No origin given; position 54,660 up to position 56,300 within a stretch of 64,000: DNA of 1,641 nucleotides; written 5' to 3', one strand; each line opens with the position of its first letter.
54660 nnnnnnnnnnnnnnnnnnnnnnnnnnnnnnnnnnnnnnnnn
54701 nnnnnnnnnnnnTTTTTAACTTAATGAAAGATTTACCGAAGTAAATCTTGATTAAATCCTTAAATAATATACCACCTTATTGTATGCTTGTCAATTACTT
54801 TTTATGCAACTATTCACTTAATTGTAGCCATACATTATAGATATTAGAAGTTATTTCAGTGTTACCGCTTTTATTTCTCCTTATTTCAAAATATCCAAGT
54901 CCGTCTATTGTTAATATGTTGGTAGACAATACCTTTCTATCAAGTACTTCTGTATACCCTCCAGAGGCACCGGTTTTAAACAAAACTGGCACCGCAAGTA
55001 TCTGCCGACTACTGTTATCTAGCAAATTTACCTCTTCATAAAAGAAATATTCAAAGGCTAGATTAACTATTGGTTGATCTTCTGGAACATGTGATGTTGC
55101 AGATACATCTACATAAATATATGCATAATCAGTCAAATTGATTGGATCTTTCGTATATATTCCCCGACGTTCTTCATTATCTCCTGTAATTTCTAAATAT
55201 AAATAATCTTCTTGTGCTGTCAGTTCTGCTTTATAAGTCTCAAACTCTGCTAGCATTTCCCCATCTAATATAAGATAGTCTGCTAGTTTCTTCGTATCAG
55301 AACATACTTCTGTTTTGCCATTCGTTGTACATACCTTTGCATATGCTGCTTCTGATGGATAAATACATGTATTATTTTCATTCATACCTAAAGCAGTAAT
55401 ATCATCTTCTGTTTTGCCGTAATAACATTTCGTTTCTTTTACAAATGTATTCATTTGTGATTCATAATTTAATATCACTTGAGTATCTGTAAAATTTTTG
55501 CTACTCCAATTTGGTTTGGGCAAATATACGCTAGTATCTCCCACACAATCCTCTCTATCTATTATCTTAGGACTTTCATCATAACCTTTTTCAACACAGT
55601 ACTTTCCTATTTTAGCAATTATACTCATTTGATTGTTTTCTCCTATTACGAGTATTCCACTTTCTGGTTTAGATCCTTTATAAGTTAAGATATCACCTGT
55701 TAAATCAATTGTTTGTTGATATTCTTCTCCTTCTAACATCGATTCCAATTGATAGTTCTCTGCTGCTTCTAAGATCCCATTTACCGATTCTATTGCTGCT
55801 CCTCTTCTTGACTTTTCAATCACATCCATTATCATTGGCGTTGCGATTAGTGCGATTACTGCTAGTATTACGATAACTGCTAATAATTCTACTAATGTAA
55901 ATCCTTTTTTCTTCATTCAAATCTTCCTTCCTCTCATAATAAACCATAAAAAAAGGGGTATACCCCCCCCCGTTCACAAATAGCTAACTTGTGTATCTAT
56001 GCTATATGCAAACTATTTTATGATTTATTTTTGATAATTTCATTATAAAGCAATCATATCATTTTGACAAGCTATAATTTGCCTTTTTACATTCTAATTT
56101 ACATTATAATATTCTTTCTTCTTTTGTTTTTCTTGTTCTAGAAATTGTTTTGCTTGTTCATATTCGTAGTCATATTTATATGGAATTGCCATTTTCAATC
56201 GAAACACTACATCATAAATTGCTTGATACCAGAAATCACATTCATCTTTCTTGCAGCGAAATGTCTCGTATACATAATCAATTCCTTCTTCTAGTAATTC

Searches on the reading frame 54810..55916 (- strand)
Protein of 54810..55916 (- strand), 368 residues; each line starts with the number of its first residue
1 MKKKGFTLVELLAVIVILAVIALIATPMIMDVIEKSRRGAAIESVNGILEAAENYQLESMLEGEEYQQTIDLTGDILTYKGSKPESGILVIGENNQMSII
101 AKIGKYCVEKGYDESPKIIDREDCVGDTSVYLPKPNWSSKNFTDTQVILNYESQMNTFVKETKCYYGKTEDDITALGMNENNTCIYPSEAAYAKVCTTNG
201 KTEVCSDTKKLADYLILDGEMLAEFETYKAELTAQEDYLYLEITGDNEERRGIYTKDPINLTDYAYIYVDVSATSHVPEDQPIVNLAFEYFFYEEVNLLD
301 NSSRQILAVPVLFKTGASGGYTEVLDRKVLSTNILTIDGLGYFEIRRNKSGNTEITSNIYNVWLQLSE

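Call 13: search_protein_families(library=pfam, proteins=[window:54810-55916:-], max_evalue=0.1)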
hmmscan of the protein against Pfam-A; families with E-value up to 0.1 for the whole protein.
window:54810-55916:- (368 aa): 2 families
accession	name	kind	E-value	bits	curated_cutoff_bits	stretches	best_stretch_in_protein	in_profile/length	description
PF07963.17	N_methyl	-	1.4e-07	31.2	21.2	1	2-25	3-26/27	Prokaryotic N-terminal methylation motif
PF00742.24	Homoserine_dh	-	0.063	13.6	22.9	0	29-70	2-44/173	Homoserine dehydrogenase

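Call 23: find_encoding_contigs(protein=window:54810-55916:-, flank=1500, max_places=10)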
Protein window:54810-55916:- (368 aa): no gene with exactly this product is on record in the collection.

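Call 44: find_homologous_proteins(query=window:54810-55916:-, max_evalue=0.00001)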
Query window:54810-55916:- (368 aa): 2499 proteins with E <= 0.00001 among 8000 candidates; the best 120 are listed.
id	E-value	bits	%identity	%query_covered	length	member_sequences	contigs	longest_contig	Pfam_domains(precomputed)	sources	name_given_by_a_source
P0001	1.3e-238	809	99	100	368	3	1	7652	PF07963.18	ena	-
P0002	3.3e-184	630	79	100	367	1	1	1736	PF07963.18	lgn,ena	-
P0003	8.4e-104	366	53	100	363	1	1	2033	-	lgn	-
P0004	1.4e-77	279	43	100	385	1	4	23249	PF07963.18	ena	-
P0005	3.0e-75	272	43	99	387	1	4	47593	PF07963.18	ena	-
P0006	8.9e-74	267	42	99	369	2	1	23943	PF07963.18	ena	-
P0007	1.4e-72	263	43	100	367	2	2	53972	PF07963.18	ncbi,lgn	-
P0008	6.4e-69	251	41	99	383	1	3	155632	PF07963.18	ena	-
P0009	1.3e-61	227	85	36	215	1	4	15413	PF07963.18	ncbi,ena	-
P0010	1.0e-59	221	83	36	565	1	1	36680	PF07963.18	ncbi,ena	-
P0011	1.3e-59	220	66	35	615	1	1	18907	PF07963.18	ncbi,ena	-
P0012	1.5e-58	217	87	34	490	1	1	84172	PF07963.18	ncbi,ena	-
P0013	6.7e-58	215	38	100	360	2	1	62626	PF07963.18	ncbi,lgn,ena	-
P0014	1.0e-53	201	82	34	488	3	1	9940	PF07963.18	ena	-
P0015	1.6e-51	194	74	36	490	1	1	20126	PF07963.18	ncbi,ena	-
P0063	2.2e-31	127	56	34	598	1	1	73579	PF07963.18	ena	-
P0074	1.1e-27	115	49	34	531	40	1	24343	PF07963.18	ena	-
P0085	1.4e-23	102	51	34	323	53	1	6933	PF13306.13,PF07963.18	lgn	-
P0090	4.1e-23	100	50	34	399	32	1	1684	PF07963.18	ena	-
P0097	1.9e-22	98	45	34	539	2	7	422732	PF07963.18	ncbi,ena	-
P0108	1.5e-21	95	44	35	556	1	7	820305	PF07963.18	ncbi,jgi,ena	jgi:prepilin-type N-terminal cleavage/methylation domain-containing protein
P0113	3.3e-21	94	44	37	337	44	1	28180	PF07963.18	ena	-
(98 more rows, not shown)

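Call 45: find_encoding_contigs(protein=P0001, flank=600, max_places=10)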
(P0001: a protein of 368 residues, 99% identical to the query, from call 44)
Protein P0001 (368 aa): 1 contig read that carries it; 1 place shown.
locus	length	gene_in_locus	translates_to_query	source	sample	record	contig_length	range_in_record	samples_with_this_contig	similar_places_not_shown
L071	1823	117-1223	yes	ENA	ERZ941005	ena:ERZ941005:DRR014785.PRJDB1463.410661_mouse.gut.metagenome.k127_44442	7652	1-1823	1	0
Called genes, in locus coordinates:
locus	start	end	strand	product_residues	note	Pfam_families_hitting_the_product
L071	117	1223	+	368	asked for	PF07963:N_methyl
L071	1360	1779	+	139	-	PF00164:Ribosom_S12_S23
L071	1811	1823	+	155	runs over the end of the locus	PF00177:Ribosomal_S7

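Call 46: find_encoding_contigs(protein=P0004, flank=600, max_places=10)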
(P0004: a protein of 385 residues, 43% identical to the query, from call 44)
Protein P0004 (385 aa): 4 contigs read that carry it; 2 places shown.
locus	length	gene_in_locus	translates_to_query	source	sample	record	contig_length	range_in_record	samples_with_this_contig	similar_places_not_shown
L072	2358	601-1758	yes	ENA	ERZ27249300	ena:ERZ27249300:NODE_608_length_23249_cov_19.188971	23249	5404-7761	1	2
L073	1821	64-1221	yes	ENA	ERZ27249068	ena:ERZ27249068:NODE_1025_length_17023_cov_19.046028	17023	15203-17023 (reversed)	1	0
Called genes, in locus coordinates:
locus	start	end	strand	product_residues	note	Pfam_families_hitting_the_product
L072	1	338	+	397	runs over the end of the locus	PF00871:Acetate_kinase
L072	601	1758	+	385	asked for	PF07963:N_methyl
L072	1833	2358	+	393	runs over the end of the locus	PF00871:Acetate_kinase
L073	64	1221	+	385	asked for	PF07963:N_methyl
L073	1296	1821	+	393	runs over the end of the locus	PF00871:Acetate_kinase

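Call 47: find_encoding_contigs(protein=P0063, flank=600, max_places=10)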
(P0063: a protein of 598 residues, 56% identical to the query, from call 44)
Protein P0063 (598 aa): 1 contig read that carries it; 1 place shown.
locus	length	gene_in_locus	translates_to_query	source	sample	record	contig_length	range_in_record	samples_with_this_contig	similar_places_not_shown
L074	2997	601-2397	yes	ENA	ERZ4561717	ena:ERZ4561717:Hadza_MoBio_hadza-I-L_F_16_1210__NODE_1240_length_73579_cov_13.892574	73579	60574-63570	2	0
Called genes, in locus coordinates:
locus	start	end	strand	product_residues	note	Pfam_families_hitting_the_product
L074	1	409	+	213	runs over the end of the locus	-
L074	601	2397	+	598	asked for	PF07963:N_methyl (weak)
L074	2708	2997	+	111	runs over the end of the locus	PF07811:TadE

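Call 48: find_encoding_contigs(protein=P0085, flank=600, max_places=10)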
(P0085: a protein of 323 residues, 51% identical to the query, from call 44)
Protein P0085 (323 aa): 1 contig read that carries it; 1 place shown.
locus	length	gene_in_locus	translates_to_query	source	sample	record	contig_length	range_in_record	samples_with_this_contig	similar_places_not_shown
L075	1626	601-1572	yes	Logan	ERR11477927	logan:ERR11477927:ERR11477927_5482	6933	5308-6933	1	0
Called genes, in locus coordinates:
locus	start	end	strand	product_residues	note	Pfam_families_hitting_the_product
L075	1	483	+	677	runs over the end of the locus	PF01751:Toprim, PF01131:Topoisom_bac, PF01396:Zn_ribbon_Top1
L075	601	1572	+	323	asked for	PF07963:N_methyl, PF13306:LRR_5 (weak)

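Call 50: find_encoding_contigs(protein=P0008, flank=600, max_places=6)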
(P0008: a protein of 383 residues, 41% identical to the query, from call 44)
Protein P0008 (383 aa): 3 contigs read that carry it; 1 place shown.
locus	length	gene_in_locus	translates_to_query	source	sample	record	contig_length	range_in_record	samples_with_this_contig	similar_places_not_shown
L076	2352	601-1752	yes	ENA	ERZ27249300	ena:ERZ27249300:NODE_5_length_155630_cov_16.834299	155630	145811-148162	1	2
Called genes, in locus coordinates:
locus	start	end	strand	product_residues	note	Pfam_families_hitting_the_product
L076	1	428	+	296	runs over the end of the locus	PF02899:Phage_int_SAM_1, PF13102:Phage_int_SAM_5, PF13495:Phage_int_SAM_4, PF00589:Phage_integrase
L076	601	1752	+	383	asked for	PF07963:N_methyl (weak)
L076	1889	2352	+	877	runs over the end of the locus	PF01326:PPDK_N, PF00391:PEP-utilizers, PF02896:PEP-utilizers_C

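Call 51: find_encoding_contigs(protein=P0074, flank=600, max_places=10)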
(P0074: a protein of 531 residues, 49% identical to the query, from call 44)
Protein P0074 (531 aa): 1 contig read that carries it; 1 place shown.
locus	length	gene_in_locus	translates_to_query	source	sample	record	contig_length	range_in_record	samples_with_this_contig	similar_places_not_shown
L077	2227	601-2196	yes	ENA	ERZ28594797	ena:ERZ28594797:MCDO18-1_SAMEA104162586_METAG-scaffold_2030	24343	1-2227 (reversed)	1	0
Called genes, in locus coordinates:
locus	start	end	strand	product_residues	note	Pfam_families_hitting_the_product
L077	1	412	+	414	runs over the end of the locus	PF13375:RnfC_N, PF01512:Complex1_51K, PF13183:Fer4_8 (faint), PF13187:Fer4_9 (faint), PF13534:Fer4_17 (faint), PF12838:Fer4_7 (weak), PF13237:Fer4_10 (weak), PF14697:Fer4_21 (weak), +5 more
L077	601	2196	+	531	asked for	PF07963:N_methyl (weak)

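Call 52: find_encoding_contigs(protein=P0097, flank=600, max_places=6)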
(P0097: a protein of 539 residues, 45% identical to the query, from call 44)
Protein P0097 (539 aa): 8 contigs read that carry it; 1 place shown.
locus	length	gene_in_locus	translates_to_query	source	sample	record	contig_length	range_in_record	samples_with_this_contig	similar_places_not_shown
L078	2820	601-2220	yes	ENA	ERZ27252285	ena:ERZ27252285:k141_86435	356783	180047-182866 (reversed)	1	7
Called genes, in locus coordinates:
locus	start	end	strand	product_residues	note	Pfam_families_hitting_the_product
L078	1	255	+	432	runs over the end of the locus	PF01336:tRNA_anti-codon (weak), PF00152:tRNA-synt_2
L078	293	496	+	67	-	-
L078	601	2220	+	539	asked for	PF07963:N_methyl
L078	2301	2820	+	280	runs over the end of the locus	PF01171:ATP_bind_3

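Call 53: find_encoding_contigs(protein=P0108, flank=600, max_places=6)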
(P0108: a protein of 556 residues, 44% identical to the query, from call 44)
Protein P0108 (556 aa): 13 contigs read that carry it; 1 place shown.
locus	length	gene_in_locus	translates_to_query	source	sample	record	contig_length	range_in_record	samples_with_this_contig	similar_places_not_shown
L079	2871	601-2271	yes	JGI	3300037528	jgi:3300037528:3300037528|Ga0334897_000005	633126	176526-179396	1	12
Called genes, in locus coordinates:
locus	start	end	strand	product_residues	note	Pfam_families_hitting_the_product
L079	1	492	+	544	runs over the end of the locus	PF07963:N_methyl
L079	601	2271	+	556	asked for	PF07963:N_methyl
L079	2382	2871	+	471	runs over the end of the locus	PF00224:PK, PF02887:PK_C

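Call 55: find_encoding_contigs(protein=P0113, flank=500, max_places=10)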
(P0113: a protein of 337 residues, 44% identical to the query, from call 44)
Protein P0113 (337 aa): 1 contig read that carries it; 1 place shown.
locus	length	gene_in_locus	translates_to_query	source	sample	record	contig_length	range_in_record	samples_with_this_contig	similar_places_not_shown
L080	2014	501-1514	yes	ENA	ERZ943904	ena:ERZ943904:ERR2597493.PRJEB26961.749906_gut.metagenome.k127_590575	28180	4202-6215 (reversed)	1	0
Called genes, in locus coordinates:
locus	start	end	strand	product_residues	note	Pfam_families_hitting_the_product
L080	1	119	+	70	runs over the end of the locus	PF01783:Ribosomal_L32p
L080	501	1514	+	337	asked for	PF07963:N_methyl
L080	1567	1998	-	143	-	-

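Call 56: find_encoding_contigs(protein=P0090, flank=500, max_places=10)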
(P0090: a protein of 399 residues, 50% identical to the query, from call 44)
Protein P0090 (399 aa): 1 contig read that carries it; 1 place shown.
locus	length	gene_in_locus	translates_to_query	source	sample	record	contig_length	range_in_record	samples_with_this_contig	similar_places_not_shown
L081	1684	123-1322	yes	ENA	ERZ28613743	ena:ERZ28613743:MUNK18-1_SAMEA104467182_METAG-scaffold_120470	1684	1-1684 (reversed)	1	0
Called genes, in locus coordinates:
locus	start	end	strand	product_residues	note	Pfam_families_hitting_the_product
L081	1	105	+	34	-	?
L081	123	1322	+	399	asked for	PF07963:N_methyl (weak)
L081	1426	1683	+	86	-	?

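Call 80: predict_structure(alignment_id=A6)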
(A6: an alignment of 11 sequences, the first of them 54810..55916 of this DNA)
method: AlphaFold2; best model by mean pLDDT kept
length: 368 residues; sequences in the alignment: 11
mean_pLDDT: 85.0   pTM: 0.65
mean pLDDT of the five models: 85.0, 83.1, 82.7, 73.6, 71.1
residues with pLDDT >= 90: 174; 70-90: 148; 50-70: 44; < 50: 2
segments of 3 or more residues with pLDDT < 50: none
pLDDT, mean of each block of 10 residues (from residue 1): 60 81 75 82 87 80 68 74 77 75 82 75 55 86 93 77 95 95 95 92 91 96 94 96 86 93 95 95 91 74 75 93 96 89 90 94 95
secondary structure, 60 per line:
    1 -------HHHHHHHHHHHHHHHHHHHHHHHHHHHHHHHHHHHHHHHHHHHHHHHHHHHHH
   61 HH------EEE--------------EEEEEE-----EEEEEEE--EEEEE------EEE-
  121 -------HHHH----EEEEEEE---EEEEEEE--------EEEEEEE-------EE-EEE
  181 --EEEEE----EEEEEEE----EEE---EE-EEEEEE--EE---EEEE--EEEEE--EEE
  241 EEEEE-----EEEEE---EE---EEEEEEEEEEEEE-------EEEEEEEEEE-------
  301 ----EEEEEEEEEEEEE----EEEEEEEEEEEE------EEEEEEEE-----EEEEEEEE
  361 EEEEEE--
elements in order: H8-62 E69-71 E86-91 E97-103 E106-110 E117-119 H128-131 E136-142 E146-152 E161-167 E178-180 E183-187 E192-198 E203-205 E212-217 E225-228 E231-235 E238-245 E251-255 E264-276 E284-293 E305-317 E322-333 E340-347 E353-366

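Call 83: fold_search(model_id=the predicted structure, library=pdb)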
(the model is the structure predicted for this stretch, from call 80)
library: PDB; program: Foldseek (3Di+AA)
matches with E <= 10: 1239; with E <= 0.001: 42
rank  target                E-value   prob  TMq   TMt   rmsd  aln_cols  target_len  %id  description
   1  2c26                  7.4e-07  1.00  0.26  0.35  11.3       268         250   14  Structural basis for the promiscuous specificity of the carbohydrate- binding modules from the beta-sandwich super famil (released 2005-10-18)
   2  3nru_D                5.2e-05  1.00  0.27  0.51   6.3       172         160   12  Ligand binding domain of EPHA7 (released 2010-12-08)
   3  7vrp_I                1.3e-04  0.95  0.21  0.19  22.7       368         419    8  Structure of infectious bursal disease virus Gx strain (released 2022-03-30)
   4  3nru_G                1.5e-04  1.00  0.25  0.48   6.9       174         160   14  Ligand binding domain of EPHA7 (released 2010-12-08)
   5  9cy8_A                1.9e-04  1.00  0.26  0.47   7.3       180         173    9  Constrained b-hairpins targeting the EphA4 ligand binding domain (released 2024-12-25)
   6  2gsy_E                1.9e-04  0.95  0.21  0.18  21.6       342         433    7  The 2.6A structure of Infectious Bursal Virus Derived T=1 Particles (released 2006-07-18)
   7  3nru_H                2.4e-04  1.00  0.25  0.48   6.4       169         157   13  Ligand binding domain of EPHA7 (released 2010-12-08)
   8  6nk0_A                2.4e-04  1.00  0.22  0.36   7.7       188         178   11  EphA2 LBD in complex with bA-WLA-Yam peptide (released 2019-05-01)
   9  2zex_A                2.6e-04  1.00  0.23  0.47   6.4       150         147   12  Family 16 carbohydrate binding module (released 2008-03-04)
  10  4w4z_C                2.8e-04  1.00  0.25  0.45   7.8       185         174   11  Structure of the EphA4 LBD in complex with peptide (released 2014-10-08)
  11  2zey_A                2.8e-04  1.00  0.22  0.46   6.7       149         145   11  Family 16 carbohydrate binding module (released 2008-03-04)
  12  2qbx_A                3.1e-04  1.00  0.26  0.46   7.2       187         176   13  EphB2/SNEW Antagonistic Peptide Complex (released 2007-11-06)
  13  4d0q                  3.1e-04  1.00  0.23  0.44   6.1       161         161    8  Hyaluronan Binding Module of the Streptococcal Pneumoniae Hyaluronate Lyase (released 2014-08-06)
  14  5jr2_C                3.1e-04  1.00  0.26  0.46   7.8       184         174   11  Crystal structure of the EphA4 LBD in complex with APYd3 peptide inhibitor (released 2016-07-06)
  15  4w4z_D                3.3e-04  1.00  0.25  0.45   7.7       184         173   11  Structure of the EphA4 LBD in complex with peptide (released 2014-10-08)
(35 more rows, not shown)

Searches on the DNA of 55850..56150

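Call 6: search_rna_families(source=window, start=55850, end=56150, threshold=evalue, max_evalue=10, show_alignments=3)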
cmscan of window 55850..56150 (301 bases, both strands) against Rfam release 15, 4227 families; matches with E-value up to 10: 0.
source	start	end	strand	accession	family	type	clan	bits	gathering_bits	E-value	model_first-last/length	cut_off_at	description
